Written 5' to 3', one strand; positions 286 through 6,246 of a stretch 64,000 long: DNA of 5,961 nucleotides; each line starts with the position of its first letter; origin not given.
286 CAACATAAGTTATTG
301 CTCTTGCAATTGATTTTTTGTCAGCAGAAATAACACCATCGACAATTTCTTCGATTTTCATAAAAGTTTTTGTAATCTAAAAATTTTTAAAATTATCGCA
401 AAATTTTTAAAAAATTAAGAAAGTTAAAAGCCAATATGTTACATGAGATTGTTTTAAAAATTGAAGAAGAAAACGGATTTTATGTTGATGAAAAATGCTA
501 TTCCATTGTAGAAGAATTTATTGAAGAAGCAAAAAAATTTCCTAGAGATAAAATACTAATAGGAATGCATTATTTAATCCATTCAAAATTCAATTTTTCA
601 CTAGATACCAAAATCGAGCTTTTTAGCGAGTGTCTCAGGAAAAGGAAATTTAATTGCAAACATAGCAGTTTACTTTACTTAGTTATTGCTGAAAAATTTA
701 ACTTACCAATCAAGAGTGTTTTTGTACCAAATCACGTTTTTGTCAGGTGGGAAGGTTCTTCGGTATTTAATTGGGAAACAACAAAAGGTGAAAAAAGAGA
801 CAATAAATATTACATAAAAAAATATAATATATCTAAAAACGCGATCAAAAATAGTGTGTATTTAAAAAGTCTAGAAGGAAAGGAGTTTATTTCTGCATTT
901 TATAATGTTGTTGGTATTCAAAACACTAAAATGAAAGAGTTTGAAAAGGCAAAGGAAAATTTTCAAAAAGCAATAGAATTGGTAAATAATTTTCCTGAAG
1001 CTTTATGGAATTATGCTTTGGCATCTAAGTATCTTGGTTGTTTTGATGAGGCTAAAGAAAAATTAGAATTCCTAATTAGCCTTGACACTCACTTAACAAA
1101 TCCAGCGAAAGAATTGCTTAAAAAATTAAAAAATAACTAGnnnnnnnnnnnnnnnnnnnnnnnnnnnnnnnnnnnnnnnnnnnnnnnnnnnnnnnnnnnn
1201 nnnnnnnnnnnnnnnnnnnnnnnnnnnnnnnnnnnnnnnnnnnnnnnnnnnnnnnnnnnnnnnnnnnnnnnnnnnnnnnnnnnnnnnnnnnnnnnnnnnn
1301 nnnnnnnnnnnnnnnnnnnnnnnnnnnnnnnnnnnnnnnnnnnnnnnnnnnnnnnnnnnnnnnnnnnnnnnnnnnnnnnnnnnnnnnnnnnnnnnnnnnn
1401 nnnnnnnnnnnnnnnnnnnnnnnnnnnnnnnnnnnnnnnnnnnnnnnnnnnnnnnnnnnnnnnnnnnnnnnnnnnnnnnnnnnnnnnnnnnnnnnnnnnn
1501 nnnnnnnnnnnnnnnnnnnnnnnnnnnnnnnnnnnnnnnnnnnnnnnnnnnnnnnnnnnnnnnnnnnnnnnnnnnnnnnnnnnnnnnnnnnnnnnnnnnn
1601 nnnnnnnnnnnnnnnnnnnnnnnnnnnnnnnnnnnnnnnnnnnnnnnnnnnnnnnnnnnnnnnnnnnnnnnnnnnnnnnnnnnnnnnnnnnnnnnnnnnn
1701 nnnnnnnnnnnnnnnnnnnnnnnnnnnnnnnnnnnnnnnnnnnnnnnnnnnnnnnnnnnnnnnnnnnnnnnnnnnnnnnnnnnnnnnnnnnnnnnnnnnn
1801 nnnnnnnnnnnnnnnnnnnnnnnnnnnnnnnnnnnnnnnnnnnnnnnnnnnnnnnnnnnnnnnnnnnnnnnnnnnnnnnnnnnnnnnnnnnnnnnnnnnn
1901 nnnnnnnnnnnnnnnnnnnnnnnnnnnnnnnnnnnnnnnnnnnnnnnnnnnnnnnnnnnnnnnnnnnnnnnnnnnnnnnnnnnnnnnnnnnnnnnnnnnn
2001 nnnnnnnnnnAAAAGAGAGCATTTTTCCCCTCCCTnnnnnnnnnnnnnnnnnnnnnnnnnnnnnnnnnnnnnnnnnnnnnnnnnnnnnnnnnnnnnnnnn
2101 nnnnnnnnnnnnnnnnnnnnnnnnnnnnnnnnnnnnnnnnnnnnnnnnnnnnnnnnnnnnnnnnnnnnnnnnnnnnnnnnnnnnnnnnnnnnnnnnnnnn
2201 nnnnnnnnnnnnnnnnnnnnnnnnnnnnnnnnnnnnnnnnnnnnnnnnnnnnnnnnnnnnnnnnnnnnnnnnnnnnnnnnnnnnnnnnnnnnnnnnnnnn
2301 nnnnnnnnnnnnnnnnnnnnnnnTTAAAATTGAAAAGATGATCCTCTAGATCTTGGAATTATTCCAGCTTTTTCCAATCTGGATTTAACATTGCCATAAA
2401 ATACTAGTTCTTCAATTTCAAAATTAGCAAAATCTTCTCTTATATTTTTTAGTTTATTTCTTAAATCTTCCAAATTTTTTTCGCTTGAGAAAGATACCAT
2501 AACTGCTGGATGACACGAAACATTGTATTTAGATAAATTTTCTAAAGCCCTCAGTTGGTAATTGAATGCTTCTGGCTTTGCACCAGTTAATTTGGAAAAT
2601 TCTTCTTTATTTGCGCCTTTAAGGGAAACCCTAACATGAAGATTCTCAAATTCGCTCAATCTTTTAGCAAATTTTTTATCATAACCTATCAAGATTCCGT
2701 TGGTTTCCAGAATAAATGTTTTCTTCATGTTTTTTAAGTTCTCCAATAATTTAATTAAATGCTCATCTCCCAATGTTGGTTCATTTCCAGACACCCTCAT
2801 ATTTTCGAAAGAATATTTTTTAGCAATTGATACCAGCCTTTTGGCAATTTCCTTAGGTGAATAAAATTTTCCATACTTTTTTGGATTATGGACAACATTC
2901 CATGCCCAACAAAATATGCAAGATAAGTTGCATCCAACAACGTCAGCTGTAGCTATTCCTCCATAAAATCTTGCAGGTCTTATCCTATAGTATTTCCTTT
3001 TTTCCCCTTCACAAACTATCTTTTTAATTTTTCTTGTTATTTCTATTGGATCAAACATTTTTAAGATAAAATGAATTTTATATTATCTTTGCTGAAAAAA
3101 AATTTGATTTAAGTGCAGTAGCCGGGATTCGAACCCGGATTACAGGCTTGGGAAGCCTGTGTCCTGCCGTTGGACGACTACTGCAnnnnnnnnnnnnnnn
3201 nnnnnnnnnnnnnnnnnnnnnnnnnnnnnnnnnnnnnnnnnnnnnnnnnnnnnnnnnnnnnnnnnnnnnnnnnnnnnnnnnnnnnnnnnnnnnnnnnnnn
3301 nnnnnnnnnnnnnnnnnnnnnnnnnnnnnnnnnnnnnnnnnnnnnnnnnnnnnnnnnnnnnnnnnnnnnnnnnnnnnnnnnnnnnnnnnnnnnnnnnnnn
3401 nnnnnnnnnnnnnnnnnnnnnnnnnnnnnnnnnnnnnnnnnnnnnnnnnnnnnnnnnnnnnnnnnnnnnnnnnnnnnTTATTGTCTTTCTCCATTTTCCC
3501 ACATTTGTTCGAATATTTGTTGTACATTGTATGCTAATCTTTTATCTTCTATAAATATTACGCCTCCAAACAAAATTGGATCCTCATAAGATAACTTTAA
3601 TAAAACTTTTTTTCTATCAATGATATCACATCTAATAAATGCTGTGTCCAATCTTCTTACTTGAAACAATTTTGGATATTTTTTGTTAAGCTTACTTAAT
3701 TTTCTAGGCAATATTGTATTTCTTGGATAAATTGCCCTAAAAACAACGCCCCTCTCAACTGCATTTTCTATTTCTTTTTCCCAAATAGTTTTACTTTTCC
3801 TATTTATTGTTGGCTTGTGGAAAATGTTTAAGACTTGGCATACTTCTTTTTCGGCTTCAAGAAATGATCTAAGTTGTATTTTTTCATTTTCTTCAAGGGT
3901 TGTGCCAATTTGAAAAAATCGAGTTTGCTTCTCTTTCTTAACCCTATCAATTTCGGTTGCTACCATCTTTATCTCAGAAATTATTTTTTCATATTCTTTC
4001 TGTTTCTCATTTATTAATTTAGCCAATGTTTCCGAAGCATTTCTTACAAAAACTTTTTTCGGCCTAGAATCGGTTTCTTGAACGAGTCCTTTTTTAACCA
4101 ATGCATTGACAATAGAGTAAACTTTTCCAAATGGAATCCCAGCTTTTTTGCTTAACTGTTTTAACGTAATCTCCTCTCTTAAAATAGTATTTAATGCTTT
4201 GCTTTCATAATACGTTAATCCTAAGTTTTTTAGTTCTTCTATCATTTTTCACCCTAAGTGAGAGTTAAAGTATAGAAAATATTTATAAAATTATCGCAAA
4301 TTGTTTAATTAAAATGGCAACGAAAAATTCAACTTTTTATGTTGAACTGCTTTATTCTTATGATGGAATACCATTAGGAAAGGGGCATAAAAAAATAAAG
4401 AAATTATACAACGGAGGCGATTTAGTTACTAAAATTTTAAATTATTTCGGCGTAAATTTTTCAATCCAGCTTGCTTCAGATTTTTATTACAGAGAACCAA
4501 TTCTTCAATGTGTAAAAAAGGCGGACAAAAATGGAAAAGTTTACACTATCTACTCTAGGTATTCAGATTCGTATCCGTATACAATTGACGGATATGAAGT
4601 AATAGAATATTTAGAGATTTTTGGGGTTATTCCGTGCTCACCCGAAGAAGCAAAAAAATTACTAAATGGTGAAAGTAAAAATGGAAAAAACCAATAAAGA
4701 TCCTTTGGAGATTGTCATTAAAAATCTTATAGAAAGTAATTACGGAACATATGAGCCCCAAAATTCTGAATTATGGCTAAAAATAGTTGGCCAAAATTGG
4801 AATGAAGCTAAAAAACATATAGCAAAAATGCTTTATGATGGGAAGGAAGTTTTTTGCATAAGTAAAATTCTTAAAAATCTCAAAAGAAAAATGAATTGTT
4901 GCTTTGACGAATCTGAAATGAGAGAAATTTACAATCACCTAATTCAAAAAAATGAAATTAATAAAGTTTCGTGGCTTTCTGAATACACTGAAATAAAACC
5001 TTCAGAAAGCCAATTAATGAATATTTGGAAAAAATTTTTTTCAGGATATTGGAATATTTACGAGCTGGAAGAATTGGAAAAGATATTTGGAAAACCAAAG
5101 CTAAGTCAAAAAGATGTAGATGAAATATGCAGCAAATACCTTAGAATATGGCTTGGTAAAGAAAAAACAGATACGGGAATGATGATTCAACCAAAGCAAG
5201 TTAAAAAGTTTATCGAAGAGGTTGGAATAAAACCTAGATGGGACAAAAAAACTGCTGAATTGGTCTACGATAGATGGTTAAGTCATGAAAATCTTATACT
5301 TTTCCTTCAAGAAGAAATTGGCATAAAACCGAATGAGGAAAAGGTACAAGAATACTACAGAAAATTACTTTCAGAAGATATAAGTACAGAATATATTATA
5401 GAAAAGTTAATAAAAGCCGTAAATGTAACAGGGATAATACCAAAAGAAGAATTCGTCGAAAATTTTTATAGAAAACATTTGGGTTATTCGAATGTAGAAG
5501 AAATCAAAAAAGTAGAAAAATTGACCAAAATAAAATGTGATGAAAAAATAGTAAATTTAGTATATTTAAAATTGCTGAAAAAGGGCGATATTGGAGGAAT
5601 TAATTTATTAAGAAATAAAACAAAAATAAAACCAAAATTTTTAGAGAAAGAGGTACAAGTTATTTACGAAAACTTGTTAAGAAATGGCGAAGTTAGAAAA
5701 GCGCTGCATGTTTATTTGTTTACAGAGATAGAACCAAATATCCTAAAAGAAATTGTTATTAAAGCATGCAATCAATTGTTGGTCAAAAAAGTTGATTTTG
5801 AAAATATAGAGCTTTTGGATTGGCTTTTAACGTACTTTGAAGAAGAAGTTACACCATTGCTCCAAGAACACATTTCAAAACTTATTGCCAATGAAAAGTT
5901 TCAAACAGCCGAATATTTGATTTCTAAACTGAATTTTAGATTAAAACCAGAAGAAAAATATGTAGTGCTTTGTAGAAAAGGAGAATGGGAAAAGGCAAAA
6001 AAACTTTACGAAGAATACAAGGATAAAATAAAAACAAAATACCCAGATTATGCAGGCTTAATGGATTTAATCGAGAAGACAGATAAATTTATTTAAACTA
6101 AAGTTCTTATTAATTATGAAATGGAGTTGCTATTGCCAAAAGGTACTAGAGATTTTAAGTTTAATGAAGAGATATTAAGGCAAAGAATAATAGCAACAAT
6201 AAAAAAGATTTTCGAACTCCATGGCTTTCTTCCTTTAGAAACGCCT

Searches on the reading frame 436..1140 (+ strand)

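Call 42: search_protein_families(library=pfam, proteins=[window:436-1140:+], max_evalue=0.001)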
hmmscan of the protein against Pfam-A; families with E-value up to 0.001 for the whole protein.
window:436-1140:+ (234 aa): 5 families
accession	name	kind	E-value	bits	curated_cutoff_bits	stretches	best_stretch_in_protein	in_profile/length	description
PF07719.23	TPR_2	-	9.7e-07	28.9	27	0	159-185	7-33/34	Tetratricopeptide repeat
PF13369.12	Transglut_core2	-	3.3e-05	23.8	23.5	1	61-109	54-100/155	Transglutaminase-like superfamily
PF00515.34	TPR_1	-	0.00018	21.6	27.8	0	160-182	8-30/34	Tetratricopeptide repeat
PF13414.12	TPR_11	-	0.00044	20.3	26.8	1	167-196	8-37/42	TPR repeat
PF13181.12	TPR_8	-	0.00048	20.5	25.7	0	165-182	13-30/34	Tetratricopeptide repeat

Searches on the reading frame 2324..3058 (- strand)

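Call 42: search_protein_families(library=pfam, proteins=[window:2324-3058:-], max_evalue=0.001)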
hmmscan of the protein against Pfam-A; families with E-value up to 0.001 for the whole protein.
window:2324-3058:- (244 aa): 2 families
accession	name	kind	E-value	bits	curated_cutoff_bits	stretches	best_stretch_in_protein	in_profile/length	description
PF04055.27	Radical_SAM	-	3.1e-20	73.4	29.5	1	41-200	5-163/166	Radical SAM superfamily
PF13353.11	Fer4_12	-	9.1e-08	32.9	22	1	40-147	12-118/137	4Fe-4S single cluster domain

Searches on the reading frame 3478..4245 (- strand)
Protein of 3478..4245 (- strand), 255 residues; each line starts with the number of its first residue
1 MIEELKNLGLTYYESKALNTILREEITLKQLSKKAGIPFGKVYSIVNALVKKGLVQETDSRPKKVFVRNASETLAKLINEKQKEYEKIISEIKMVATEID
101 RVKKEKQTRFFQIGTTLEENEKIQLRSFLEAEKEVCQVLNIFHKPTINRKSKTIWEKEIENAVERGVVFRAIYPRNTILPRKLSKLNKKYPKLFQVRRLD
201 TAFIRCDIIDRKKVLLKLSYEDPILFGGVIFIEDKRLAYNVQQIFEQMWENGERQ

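Call 42: search_protein_families(library=pfam, proteins=[window:3478-4245:-], max_evalue=0.001)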
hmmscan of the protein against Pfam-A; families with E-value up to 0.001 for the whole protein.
window:3478-4245:- (255 aa): 3 families
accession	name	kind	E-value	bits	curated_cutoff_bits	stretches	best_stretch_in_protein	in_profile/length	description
PF01978.25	TrmB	-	3.3e-13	49.7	25.6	1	5-65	1-62/68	Sugar-specific transcriptional regulator TrmB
PF24217.1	DUF7436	-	1.2e-06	28.9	34.2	1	118-253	14-151/153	Family of unknown function (DUF7436)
PF12802.13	MarR_2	-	0.00048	20.7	27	1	9-61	2-56/61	MarR family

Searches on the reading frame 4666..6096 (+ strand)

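Call 42: search_protein_families(library=pfam, proteins=[window:4666-6096:+], max_evalue=0.001)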
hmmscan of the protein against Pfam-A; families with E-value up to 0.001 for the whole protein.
window:4666-6096:+ (476 aa): 0 families

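Call 47: search_protein_families(library=ncbifam, proteins=[window:4666-6096:+], max_evalue=0.01)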
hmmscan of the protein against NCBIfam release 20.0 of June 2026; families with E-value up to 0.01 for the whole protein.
window:4666-6096:+ (476 aa): 1 family
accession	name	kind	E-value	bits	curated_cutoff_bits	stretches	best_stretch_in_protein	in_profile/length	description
TIGR00756.2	PPR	repeat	0.00064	19.7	20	0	435-453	10-28/35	pentatricopeptide repeat protein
